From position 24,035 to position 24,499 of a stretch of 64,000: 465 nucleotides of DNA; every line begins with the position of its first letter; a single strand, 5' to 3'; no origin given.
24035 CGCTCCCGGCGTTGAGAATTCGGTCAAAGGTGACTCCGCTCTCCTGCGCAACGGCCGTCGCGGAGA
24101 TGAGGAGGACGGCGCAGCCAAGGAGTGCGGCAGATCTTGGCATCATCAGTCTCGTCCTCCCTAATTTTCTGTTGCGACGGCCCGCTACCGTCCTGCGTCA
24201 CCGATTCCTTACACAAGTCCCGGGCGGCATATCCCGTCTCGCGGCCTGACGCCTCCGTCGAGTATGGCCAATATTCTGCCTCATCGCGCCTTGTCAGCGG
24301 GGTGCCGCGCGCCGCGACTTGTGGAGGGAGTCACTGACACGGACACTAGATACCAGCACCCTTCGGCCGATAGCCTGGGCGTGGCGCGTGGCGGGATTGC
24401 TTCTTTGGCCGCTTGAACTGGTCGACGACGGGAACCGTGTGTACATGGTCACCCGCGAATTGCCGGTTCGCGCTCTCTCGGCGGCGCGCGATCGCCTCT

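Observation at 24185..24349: About 165-bp element with about 43-bp terminal inverted repeats wedged between the ygiQ stop and the PQQ-ADH RBS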

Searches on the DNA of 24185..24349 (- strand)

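Call 42: search_rna_families(sources=[L034, L121, L075, L050, L028], threshold=evalue, max_evalue=1)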
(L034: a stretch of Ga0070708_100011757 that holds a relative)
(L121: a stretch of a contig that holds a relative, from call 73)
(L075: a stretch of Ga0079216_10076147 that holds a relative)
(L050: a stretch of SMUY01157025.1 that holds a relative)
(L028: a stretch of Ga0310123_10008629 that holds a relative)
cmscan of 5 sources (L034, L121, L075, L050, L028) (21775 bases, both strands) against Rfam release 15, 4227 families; matches with E-value up to 1: 0.
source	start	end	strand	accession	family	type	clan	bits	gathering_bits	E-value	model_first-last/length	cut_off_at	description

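Call 72: build_rna_model(alignment_id=A2)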
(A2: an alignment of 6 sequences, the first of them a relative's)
Model R1 built from alignment A2 (6 sequences, 166 columns); structure: RNAalifold consensus.
model positions 166; base pairs 63; branch points 0; effective number of sequences 1.17; information 0.59 bits per position. Calibrated on 0.2 Mb of random sequence (short: E-values are rough).
structure used (alignment columns):
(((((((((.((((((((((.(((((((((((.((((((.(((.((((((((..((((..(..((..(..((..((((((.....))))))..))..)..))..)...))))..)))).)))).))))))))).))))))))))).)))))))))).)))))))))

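Call 73: search_with_rna_model(model_id=R1, sources=[window, L012, L013, L014, L015, L023, L028, L034, L050, L075, L121, L133, L134, L137, L138], max_evalue=1, make_alignment=true)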
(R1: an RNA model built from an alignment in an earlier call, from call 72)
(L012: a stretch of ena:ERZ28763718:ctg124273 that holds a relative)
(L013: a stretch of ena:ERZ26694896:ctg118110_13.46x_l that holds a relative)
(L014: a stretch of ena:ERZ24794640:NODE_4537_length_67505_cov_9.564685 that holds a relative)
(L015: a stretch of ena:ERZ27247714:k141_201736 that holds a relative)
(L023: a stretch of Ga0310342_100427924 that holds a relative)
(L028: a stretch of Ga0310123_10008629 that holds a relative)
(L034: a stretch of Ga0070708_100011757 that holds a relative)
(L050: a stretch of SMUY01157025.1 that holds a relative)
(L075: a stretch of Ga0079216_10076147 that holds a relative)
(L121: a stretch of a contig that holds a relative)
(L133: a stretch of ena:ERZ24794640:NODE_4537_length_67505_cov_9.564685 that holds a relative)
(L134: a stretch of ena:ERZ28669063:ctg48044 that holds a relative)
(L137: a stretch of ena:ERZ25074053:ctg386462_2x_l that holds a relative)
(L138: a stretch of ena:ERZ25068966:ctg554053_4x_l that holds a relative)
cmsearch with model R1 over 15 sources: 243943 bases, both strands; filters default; matches with E-value up to 1: 27.
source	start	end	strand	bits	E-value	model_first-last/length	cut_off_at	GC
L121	844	1009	-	189.4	2e-40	1-166/166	no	0.66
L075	8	172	-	184.4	2.8e-39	1-166/166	no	0.66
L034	2527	2692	-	183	5.7e-39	1-166/166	no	0.66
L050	1667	1832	+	171.3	2.5e-36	1-166/166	no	0.63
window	24185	24349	-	124.9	7.7e-26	1-166/166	no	0.64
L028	3852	4014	-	102.7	8.1e-21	1-166/166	no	0.65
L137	3951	4116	+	95.8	2.9e-19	1-166/166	no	0.61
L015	14548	14712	-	94.8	4.8e-19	1-166/166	no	0.56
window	6408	6570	+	84.5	1.1e-16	1-166/166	no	0.65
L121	844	1009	+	82.3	3.3e-16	1-166/166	no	0.66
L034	2527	2692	+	81.8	4.2e-16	1-166/166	no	0.66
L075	8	172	+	81.8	4.3e-16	1-166/166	no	0.66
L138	3227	3323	-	75.1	1.4e-14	35-132/166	no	0.65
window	40273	40425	+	66.5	1.2e-12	1-166/166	no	0.67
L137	10525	10685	-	65.3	2.2e-12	1-166/166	no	0.63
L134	11728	11883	+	65.3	2.3e-12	1-166/166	no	0.6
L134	17658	17810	-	61.4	1.7e-11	1-166/166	no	0.65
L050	1667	1832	-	55.9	3e-10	1-166/166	no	0.63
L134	11933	12095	+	20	0.039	1-166/166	no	0.62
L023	970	1101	-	16.9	0.19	1-166/166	no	0.63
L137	4163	4325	+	16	0.32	1-166/166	no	0.62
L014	15442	15569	+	15.5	0.4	1-166/166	no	0.68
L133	589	716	+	15.5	0.4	1-166/166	no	0.68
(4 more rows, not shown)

Alignment A3: 27 matches aligned to the model, 239 columns, each read 5' to 3' on its own strand. Consensus structure (alignment columns), stored with it:
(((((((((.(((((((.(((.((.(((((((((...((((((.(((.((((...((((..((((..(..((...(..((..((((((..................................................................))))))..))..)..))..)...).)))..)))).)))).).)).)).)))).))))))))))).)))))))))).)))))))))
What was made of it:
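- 24185..24349 (-): Copy A: a 165-nt degraded member of the palindromic repeat family. The sense strand is the minus strand, the same strand as ygiQ and PQQ-ADH. Covariance model R1 scores it 124.9 bits, E 8e-26, full length 1-166 (call 73).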

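Call 105: search_with_rna_model(model_id=R1, sources=[L147, L148, L144, L145, L139, L140], max_evalue=0.1)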
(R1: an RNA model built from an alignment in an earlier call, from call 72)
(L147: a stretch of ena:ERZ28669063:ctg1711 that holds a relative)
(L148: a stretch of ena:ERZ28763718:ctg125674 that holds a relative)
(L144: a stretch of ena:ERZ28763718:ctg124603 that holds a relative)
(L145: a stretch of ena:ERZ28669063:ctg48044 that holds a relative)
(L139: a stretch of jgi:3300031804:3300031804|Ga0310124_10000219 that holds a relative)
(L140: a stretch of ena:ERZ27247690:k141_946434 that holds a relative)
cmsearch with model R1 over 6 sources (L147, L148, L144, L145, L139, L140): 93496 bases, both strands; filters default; matches with E-value up to 0.1: 12.
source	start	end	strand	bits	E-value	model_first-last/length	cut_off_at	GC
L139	3150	3314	+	124.9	3e-26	1-166/166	no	0.64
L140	3150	3314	+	124.9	3e-26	1-166/166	no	0.64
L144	7965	8129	+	112.6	1.8e-23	1-166/166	no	0.63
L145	7965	8129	+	112.6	1.8e-23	1-166/166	no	0.63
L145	11236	11312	-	29.5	0.0001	43-125/166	no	0.69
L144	11506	11555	-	28.5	0.00018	58-109/166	no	0.66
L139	5022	5073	-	27.7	0.00027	58-109/166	no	0.69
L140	5022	5073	-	27.7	0.00027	58-109/166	no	0.69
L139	3150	3314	-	24.8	0.0012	1-166/166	no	0.64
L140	3150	3314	-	24.8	0.0012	1-166/166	no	0.64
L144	7965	8129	-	24.5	0.0014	1-166/166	no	0.63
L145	7965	8129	-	24.5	0.0014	1-166/166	no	0.63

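Call 107: search_rna_families(source=L121, start=835, end=1018, threshold=evalue, max_evalue=10, show_alignments=2)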
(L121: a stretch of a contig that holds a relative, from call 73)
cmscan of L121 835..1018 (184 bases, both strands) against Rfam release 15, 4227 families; matches with E-value up to 10: 3.
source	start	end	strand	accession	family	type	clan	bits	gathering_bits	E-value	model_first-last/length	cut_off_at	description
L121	852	1001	+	RF00926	MIR1151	Gene; miRNA;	-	37.2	90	0.00012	1-110/110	no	MIR1151 microRNA precursor family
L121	860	993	+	RF04116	MIR9672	Gene; miRNA;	-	24.6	74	0.0082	1-120/120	no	MIR9672 microRNA precursor family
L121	852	1001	+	RF04203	MIR1144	Gene; miRNA;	-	12.9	90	3.4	18-180/197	no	MIR1144 microRNA precursor family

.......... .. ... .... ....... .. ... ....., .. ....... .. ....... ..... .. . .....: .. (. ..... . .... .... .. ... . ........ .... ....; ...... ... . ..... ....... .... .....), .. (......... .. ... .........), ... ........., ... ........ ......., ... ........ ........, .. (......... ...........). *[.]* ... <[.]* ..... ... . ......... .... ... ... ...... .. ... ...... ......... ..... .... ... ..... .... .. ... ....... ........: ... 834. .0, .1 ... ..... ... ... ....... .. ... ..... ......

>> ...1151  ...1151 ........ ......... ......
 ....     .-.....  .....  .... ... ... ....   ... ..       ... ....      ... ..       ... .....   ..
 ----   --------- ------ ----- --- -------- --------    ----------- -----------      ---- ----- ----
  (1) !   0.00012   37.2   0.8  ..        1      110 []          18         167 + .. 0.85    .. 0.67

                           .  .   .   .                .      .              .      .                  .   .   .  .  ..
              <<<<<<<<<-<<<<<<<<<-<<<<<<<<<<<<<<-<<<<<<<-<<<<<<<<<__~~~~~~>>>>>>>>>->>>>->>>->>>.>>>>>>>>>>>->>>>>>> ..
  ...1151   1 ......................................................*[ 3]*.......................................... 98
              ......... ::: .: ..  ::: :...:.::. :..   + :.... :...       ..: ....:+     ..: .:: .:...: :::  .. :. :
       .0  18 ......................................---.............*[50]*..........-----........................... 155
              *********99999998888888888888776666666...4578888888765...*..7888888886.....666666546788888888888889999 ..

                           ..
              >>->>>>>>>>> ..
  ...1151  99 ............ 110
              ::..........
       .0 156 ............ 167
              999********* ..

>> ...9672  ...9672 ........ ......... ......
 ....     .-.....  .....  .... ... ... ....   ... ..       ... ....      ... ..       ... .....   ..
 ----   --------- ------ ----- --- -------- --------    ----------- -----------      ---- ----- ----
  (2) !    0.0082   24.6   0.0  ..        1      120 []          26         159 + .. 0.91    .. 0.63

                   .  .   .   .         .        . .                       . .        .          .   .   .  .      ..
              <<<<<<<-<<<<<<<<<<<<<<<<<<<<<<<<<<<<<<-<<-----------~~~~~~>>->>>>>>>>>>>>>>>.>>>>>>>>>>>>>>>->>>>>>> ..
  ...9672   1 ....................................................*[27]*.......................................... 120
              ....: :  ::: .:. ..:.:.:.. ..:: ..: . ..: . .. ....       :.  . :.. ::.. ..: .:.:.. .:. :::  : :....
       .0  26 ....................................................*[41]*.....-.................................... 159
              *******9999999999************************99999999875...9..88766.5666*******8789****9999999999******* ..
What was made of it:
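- On Any curated RNA family (Rfam 15): The only hits are sub-threshold matches to generic plant miRNA-precursor hairpin models (call 107).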

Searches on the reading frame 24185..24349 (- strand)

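Call 53: search_protein_families(library=pfam, proteins=[L121:28-834:-], max_evalue=0.01)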
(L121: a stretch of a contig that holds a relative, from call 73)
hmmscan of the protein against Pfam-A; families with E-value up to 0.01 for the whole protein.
L121:28-834:- (268 aa): 2 families
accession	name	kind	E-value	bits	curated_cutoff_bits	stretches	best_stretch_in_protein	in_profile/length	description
PF00483.29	NTP_transferase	-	3e-15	56.9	21.2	1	2-235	1-216/245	Nucleotidyl transferase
PF12804.13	NTP_transf_3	-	2.3e-08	34.8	27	1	3-132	1-108/160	MobA-like NTP transferase domain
